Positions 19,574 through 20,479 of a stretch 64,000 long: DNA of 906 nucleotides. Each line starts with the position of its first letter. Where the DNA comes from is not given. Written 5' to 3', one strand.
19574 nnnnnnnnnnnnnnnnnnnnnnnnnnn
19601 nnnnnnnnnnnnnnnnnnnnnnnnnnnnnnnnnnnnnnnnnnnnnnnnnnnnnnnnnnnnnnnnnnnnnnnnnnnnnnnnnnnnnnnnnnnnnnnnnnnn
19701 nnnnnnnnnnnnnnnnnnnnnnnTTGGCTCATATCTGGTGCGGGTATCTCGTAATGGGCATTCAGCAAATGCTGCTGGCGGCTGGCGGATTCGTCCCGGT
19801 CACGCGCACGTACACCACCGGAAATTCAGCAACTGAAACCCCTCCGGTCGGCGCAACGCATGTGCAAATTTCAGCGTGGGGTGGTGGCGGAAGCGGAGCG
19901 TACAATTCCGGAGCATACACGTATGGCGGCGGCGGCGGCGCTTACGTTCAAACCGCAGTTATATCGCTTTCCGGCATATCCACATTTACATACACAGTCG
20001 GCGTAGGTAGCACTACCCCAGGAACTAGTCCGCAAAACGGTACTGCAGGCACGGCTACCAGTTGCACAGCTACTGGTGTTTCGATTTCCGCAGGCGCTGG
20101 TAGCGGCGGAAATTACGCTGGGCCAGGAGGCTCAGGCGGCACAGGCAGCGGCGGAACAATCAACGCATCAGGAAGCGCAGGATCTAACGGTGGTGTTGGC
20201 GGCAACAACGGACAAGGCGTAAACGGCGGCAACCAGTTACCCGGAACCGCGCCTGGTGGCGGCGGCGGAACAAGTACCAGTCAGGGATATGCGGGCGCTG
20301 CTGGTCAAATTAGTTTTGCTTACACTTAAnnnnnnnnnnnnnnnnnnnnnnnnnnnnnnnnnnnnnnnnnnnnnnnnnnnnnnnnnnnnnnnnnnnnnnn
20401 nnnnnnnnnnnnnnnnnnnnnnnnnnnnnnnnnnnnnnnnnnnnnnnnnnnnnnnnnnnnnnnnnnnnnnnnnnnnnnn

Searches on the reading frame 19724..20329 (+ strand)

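Call 53: search_protein_families(library=phrogs, proteins=[window:19724-20329:+], max_evalue=0.001)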
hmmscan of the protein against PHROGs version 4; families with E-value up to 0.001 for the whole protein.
window:19724-20329:+ (201 aa): 3 families
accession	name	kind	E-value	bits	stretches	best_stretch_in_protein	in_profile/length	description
phrog_754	-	tail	1.9e-07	32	1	21-192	46-241/325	minor tail protein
phrog_356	-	tail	1.1e-05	24.9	1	23-197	656-835/924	minor tail protein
phrog_4205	-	unknown function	0.00014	23.1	1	28-129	42-145/287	-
